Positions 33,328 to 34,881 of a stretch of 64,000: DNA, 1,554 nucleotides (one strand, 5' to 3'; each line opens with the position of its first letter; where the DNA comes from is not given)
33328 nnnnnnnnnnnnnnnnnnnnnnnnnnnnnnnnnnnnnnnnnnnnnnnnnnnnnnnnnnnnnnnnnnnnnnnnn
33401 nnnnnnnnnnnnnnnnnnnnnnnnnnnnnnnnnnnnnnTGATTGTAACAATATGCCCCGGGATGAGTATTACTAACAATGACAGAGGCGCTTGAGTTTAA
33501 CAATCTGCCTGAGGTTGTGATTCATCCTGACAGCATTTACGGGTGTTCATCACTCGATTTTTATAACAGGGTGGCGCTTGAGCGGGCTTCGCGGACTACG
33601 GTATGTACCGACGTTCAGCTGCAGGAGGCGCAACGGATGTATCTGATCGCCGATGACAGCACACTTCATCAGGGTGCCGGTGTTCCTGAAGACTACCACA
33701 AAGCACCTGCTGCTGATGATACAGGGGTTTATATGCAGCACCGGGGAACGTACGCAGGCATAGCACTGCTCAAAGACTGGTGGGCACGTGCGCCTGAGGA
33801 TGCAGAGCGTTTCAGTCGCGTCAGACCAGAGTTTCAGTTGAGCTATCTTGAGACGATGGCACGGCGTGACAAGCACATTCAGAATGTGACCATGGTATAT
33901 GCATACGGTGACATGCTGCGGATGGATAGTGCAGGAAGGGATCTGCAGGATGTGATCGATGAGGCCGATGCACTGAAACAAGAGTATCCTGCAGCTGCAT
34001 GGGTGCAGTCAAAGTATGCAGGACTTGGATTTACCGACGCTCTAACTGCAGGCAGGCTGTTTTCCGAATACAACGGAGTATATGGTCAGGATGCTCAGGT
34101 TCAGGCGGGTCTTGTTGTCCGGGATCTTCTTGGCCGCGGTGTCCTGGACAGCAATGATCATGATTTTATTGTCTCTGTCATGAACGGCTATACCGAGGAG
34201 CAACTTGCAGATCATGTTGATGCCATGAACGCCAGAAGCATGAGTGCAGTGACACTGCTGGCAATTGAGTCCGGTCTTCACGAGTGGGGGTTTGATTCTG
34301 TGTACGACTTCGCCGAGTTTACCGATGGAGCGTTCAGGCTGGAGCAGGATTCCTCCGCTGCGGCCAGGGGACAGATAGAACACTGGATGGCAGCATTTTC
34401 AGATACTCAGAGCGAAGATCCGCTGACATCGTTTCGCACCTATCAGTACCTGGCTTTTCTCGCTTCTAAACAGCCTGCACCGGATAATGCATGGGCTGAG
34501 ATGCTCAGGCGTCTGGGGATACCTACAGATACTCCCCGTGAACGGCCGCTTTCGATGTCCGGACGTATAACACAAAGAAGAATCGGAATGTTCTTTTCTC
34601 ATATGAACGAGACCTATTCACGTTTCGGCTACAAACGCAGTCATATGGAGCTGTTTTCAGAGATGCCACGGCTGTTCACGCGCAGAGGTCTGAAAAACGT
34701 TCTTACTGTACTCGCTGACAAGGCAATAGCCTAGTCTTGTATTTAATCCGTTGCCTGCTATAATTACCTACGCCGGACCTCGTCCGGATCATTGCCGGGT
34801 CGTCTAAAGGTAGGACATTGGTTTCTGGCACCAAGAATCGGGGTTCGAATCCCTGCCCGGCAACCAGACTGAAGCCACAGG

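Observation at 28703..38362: ORFan island around tRNA-Gln with a tandem array of four diverged paralogs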

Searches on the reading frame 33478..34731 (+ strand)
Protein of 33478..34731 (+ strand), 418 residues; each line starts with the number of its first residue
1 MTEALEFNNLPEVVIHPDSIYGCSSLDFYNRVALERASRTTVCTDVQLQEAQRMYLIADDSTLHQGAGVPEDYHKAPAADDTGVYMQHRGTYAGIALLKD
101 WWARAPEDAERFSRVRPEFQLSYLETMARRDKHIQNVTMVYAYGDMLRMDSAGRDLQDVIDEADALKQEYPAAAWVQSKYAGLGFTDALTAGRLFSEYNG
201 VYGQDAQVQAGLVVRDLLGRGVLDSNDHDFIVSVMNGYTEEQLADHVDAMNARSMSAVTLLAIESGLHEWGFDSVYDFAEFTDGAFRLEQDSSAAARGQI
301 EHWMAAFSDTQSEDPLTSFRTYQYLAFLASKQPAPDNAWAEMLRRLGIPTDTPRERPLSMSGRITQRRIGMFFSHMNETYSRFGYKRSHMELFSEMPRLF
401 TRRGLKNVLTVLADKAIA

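Call 5: search_protein_families(library=pfam, proteins=[window:33478-34731:+], max_evalue=1)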
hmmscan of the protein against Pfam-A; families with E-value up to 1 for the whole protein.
window:33478-34731:+ (418 aa): 0 families

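Call 21: find_homologous_proteins(query=A3, max_evalue=1)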
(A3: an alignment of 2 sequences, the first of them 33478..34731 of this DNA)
Query A3 (2 sequences) (418 aa, profile of the alignment): 3 proteins with E <= 1 among 8000 candidates.
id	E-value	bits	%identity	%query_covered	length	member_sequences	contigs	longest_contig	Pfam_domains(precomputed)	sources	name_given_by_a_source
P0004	1.1e-255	866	37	96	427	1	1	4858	-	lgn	-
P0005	2.7e-242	822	100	100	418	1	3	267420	-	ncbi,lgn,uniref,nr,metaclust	ncbi:MAG: hypothetical protein TR69_WS6001000132 [candidate division WS6 bacterium OLB20]|uniref:Unc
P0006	1.8e-168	579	36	100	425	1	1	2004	-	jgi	-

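Call 22: find_encoding_contigs(protein=P0006, flank=10000)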
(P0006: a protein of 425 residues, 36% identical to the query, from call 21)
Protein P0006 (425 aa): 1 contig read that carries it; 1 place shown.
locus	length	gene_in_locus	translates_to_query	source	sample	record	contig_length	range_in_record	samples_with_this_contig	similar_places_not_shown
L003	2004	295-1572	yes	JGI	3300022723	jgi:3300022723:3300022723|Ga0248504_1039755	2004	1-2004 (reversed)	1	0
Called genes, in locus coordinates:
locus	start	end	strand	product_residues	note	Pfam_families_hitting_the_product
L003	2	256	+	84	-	?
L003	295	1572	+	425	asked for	-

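Call 27: search_protein_families(library=phrogs, proteins=[window:33478-34731:+], max_evalue=0.1)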
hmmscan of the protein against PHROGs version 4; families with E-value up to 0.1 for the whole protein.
window:33478-34731:+ (418 aa): 0 families

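Call 28: search_protein_families(library=ncbifam, proteins=[window:33478-34731:+], max_evalue=0.1)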
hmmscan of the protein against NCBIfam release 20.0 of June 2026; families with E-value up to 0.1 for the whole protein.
window:33478-34731:+ (418 aa): 0 families

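Call 29: search_protein_families(library=padloc, proteins=[window:33478-34731:+], max_evalue=0.1)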
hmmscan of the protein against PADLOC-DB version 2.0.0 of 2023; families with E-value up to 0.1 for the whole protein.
window:33478-34731:+ (418 aa): 0 families

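Call 38: find_related_loci(query=A5, collection=metagenome_contigs, flank=10000)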
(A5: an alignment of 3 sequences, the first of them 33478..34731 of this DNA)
Query A5 (418 aa) in metagenome_contigs; peptide patterns used: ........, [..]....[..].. (x = any residue, [..] = any of these).
60 stretches matched a pattern, but none encodes a relative of the query by tblastn (E <= 1e-3).

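Call 39: find_related_loci(query=A5, collection=viral_contigs, flank=10000)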
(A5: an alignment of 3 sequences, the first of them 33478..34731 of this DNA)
Query A5 (418 aa) in viral_contigs; peptide patterns used: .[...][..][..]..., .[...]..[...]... (x = any residue, [..] = any of these).
86 stretches matched a pattern, but none encodes a relative of the query by tblastn (E <= 1e-3).

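Call 41: search_solved_structures(query=A4, max_evalue=10)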
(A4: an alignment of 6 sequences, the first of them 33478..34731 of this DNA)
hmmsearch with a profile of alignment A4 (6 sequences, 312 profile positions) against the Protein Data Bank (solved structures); distinct sequences matched with E-value up to 10: 1.
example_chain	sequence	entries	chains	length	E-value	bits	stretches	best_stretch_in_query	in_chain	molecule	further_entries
9utm_A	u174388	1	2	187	0.71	12.3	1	150-214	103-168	AcrIIA11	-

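Call 45: predict_structure(alignment_id=A4)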
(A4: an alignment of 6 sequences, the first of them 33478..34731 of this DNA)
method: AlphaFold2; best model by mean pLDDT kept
length: 418 residues; sequences in the alignment: 6
mean_pLDDT: 64.0   pTM: 0.66
mean pLDDT of the five models: 64.0, 63.6, 62.8, 61.9, 61.3
residues with pLDDT >= 90: 21; 70-90: 166; 50-70: 115; < 50: 116
segments of 3 or more residues with pLDDT < 50: 1-15, 39-91, 308-313, 379-418
pLDDT, mean of each block of 10 residues (from residue 1): 27 49 63 57 40 36 37 37 37 55 58 62 69 79 85 87 93 85 67 78 75 67 78 80 89 88 81 86 76 56 56 62 85 84 77 67 58 59 37 37 45 36
secondary structure, 60 per line:
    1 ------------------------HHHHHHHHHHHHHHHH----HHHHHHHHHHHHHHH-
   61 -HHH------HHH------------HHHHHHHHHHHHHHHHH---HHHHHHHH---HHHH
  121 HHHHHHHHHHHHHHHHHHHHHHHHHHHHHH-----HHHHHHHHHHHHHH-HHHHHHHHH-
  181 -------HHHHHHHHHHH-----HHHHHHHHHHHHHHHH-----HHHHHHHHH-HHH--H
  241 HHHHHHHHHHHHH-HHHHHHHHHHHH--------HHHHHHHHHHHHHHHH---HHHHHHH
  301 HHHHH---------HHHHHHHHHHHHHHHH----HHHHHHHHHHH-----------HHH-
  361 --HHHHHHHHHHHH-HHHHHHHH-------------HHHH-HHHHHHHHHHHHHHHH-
elements in order: H25-40 H45-59 H86-102 H106-113 H117-150 H156-169 H171-179 H188-198 H204-219 H225-233 H240-253 H255-266 H275-290 H294-305 H315-330 H335-345 H363-374 H376-383 H397-400 H402-417

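Call 47: search_protein_representatives(alignment_id=A4)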
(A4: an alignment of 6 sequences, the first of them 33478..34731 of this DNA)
Query: 6 sequences, 312 profile positions. Proteins with E-value up to 0.001 (for the whole library): 17; up to 1e-10: 13; up to 1e-30: 7. The best 17 are listed.
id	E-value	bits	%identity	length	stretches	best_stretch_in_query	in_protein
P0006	2.4e-123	427.8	-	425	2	1-192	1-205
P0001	2.8e-119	414.4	-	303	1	1-312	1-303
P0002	3.9e-112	391.0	-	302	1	1-312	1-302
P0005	6.2e-108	377.1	-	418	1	4-312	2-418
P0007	2.7e-49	184.5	-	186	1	10-190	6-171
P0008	2.3e-33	132.2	-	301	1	21-309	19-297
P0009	3.1e-32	128.5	-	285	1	11-299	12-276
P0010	6.6e-24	101.1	-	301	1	90-303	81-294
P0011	1.0e-22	97.2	-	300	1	36-304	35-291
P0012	4.1e-21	91.9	-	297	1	26-298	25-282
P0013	4.2e-19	85.4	-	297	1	89-302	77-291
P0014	4.1e-17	78.8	-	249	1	86-304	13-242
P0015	6.7e-16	74.8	-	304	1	19-299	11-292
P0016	1.8e-10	57.0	-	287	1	90-300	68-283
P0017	3.4e-09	52.8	-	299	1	105-305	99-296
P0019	1.8e-07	47.1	-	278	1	86-299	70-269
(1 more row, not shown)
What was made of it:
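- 17 hits, 16 of them real, in an exhaustive HMMER scan of 1.84 billion representatives (call 47).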

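Call 51: find_encoding_contigs(protein=P0008, flank=10000)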
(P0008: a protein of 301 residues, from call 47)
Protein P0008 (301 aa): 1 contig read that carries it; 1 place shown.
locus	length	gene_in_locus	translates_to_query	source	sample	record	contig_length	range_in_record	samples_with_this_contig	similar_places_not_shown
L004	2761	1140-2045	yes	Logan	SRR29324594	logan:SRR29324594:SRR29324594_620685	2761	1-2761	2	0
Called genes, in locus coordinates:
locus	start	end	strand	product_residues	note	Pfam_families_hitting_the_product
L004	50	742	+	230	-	PF00590:TP_methylase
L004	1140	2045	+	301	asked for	-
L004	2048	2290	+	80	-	-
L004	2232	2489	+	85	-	-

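Call 52: find_encoding_contigs(protein=P0010, flank=10000)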
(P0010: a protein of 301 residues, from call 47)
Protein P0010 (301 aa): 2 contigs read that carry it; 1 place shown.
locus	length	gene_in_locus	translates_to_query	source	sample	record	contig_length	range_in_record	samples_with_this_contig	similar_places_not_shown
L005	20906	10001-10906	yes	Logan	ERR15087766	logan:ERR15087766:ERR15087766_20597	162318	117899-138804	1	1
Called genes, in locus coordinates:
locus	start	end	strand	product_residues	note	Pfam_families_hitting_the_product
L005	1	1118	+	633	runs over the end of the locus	PF00128:Alpha-amylase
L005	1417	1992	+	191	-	-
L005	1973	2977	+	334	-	PF00389:2-Hacid_dh, PF02826:2-Hacid_dh_C, PF03446:NAD_binding_2 (weak)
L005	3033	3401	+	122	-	PF03965:Penicillinase_R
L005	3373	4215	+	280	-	PF05569:Peptidase_M56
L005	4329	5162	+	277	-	PF13462:Thioredoxin_4, PF01323:DSBA, PF13098:Thioredoxin_2 (weak)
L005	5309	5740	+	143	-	PF00011:HSP20, PF17886:ArsA_HSP20 (faint)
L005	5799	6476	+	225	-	PF00590:TP_methylase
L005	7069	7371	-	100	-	PF00830:Ribosomal_L28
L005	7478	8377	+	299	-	-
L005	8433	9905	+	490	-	PF04773:FecR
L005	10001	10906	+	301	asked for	-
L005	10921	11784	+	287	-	-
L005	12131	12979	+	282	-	PF02572:CobA_CobO_BtuR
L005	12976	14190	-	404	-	-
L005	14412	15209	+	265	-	PF08241:Methyltransf_11 (weak)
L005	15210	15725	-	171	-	PF00588:SpoU_methylase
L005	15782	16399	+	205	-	-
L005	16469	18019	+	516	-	PF01676:Metalloenzyme, PF06415:iPGM_N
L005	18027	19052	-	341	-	-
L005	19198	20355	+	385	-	-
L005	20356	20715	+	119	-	PF02518:HATPase_c (weak)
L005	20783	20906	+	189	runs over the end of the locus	-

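Call 53: find_encoding_contigs(protein=P0011, flank=10000)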
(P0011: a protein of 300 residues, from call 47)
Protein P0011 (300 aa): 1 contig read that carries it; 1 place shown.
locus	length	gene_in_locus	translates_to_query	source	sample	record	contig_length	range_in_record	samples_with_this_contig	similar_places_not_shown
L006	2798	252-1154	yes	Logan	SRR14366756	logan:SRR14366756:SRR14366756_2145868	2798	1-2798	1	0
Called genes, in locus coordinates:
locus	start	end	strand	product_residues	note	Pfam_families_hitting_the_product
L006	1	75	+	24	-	?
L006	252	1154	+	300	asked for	-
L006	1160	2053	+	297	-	-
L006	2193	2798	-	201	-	?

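Call 54: find_encoding_contigs(protein=P0013, flank=10000)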
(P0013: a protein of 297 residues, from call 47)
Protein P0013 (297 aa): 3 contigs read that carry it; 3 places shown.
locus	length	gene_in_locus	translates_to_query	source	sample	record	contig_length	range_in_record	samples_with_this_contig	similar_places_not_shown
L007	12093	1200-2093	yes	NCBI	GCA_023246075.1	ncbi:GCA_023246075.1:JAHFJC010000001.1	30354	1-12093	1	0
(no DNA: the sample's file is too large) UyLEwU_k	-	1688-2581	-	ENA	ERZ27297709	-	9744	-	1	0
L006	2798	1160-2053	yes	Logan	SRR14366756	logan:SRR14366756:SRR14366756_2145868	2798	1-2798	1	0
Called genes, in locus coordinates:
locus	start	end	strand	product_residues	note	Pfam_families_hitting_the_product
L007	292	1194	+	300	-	-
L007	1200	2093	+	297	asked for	-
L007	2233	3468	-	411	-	-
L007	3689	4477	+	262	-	-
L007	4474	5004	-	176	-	PF00588:SpoU_methylase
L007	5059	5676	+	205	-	-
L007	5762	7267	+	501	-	PF01676:Metalloenzyme, PF06415:iPGM_N, PF01663:Phosphodiest (weak)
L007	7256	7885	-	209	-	-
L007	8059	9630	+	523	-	PF00512:HisKA (faint), PF02518:HATPase_c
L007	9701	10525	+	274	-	-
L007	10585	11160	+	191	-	-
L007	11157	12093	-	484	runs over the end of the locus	PF03144:GTP_EFTU_D2 (weak), PF14492:EFG_III, PF00679:EFG_C, PF06421:LepA_C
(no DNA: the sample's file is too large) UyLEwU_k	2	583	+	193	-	?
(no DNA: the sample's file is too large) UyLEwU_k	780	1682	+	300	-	-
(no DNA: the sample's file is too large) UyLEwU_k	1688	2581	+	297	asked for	-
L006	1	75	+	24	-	?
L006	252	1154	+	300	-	-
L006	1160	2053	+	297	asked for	-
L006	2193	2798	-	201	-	?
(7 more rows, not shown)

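Call 55: find_encoding_contigs(protein=P0019, flank=10000)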
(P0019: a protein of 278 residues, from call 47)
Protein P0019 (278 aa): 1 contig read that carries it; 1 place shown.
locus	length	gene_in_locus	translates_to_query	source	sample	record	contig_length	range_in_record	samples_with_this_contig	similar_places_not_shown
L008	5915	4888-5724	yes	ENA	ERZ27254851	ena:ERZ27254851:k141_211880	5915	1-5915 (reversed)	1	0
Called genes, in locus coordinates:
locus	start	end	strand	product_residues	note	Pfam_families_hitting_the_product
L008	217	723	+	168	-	-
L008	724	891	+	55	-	-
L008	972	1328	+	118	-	PF03965:Penicillinase_R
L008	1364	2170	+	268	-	PF05569:Peptidase_M56, PF01435:Peptidase_M48 (weak)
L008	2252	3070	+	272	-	PF13462:Thioredoxin_4, PF01323:DSBA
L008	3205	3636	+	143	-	PF00011:HSP20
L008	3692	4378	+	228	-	PF00590:TP_methylase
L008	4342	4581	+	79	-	-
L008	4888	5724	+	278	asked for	-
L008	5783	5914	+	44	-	?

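Call 57: fold_search(model_id=the predicted structure, library=pdb)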
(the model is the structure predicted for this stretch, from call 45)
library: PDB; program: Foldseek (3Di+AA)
matches with E <= 10: 159; with E <= 0.001: 0
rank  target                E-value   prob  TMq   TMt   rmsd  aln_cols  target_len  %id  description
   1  8a7u_A                1.3e+00  0.05  0.10  0.11  24.1       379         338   12  PcIDS1_F315D in complex with Mg2+ and GPP (released 2023-05-31)
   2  3obv_G                1.3e+00  0.04  0.09  0.09  28.7       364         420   13  Autoinhibited Formin mDia1 Structure (released 2010-11-24)
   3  6ivl_C                1.6e+00  0.05  0.10  0.14  27.0       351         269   15  Crystal structure of a membrane protein L259A (released 2019-11-06)
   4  4ydh_C                1.8e+00  0.06  0.13  0.15  22.7       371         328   14  The structure of human FMNL1 N-terminal domains bound to Cdc42 (released 2015-05-13)
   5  6iv2_C                1.9e+00  0.06  0.10  0.14  23.6       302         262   14  Crystal structure of a bacterial Bestrophin homolog from Klebsiella pneumoniae with a mutation Y211A (released 2019-11-13)
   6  7ag9_A                1.9e+00  0.04  0.11  0.12  39.8       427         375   10  Structure of the Kar9 protein (released 2021-07-07)
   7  7a0g_DDD              1.9e+00  0.03  0.09  0.10  34.2       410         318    9  Structure of the SmhB pore of the tripartite alpha-pore forming toxin, Smh, from Serratia marcescens. (released 2021-03-31)
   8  8a73_A                2.0e+00  0.03  0.10  0.12  23.9       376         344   13  PcIDS1 in complex with Mn2+ and GPP (released 2023-05-31)
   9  3o2q_D                2.2e+00  0.05  0.11  0.13  23.0       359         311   12  Crystal structure of the human symplekin-Ssu72-CTD phosphopeptide complex (released 2010-10-06)
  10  5vkq_A                2.2e+00  0.03  0.11  0.04  28.8       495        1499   11  Structure of a mechanotransduction ion channel Drosophila NOMPC in nanodisc (released 2017-06-28)
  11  6ai6_A                2.3e+00  0.03  0.11  0.05  22.3       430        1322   11  Crystal structure of SpCas9-NG (released 2018-10-31)
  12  7a0g_BBB              2.3e+00  0.02  0.08  0.09  34.4       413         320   10  Structure of the SmhB pore of the tripartite alpha-pore forming toxin, Smh, from Serratia marcescens. (released 2021-03-31)
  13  8a7b_A                2.5e+00  0.04  0.12  0.14  23.2       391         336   11  PcIDS1_D319N in complex with Mg2+ and 3-Br-GPP (released 2023-05-31)
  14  8vp8_A                2.5e+00  0.04  0.10  0.09  26.7       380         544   10  Cryo-EM structure of the ABC transporter PCAT1 bound with ATP and Substrate (released 2024-10-30)
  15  6jlf_D                2.5e+00  0.03  0.10  0.13  27.4       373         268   13  Crystal structure of a bacterial Bestrophin homolog from Klebsiella pneumoniae D179A mutation - HR (released 2019-11-13)
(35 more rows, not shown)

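Call 86: find_related_loci(query=A8, collection=genome_contigs, flank=10000)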
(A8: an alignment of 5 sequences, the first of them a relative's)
Query A8 (300 aa) in genome_contigs; peptide patterns used: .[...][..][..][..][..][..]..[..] (x = any residue, [..] = any of these).
29 stretches matched a pattern, but none encodes a relative of the query by tblastn (E <= 1e-3).

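Call 89: find_encoding_contigs(protein=P0012, flank=10000)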
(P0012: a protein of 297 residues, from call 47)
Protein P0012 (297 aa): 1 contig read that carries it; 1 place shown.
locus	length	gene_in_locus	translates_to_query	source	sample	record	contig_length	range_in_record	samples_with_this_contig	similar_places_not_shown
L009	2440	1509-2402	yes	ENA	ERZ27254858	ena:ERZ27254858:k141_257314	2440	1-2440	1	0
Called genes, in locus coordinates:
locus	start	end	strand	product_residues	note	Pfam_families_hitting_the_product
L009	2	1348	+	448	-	?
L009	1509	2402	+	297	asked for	-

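Call 90: find_encoding_contigs(protein=P0015, flank=10000)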
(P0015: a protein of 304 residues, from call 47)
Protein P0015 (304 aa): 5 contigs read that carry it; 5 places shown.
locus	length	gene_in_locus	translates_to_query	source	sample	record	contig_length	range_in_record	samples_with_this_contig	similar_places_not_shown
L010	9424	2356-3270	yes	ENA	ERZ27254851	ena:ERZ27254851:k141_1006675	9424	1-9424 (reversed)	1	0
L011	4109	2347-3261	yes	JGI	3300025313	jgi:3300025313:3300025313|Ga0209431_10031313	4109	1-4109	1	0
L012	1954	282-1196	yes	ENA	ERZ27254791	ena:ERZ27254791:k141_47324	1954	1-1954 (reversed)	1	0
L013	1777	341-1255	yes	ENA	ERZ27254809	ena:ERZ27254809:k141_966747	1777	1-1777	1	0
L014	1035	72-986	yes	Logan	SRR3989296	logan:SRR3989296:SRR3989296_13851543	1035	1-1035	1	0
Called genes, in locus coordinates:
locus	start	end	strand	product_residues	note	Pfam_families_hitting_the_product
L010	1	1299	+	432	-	?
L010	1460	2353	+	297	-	-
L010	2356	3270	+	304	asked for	-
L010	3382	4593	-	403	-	-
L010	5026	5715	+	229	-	-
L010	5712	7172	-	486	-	PF00224:PK, PF02887:PK_C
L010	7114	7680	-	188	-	PF00588:SpoU_methylase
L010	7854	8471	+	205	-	-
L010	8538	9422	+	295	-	?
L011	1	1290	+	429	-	?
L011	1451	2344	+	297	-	-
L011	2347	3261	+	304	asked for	-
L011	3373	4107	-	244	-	?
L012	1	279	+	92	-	?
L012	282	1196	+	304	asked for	-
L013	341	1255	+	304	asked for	-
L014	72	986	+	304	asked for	-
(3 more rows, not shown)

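Call 106: search_protein_families(library=pfam, alignment_id=A10, max_evalue=1)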
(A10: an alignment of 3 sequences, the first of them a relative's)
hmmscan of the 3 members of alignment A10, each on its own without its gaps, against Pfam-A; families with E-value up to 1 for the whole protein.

A. member 1, L005:12976-14190:- (404 aa): 1 family
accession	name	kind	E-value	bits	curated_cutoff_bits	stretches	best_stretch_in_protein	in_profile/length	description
PF17836.7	PglD_N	-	0.023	15.7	23.4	1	323-341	2-20/78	PglD N-terminal domain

B. families by the number of members that match (of 3 scanned): 1 family
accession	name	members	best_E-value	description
PF17836.7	PglD_N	1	0.023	PglD N-terminal domain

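Call 107: search_solved_structures(query=A10, max_evalue=10)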
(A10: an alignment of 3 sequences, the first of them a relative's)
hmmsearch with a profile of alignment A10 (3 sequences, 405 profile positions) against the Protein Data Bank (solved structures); distinct sequences matched with E-value up to 10: 0.
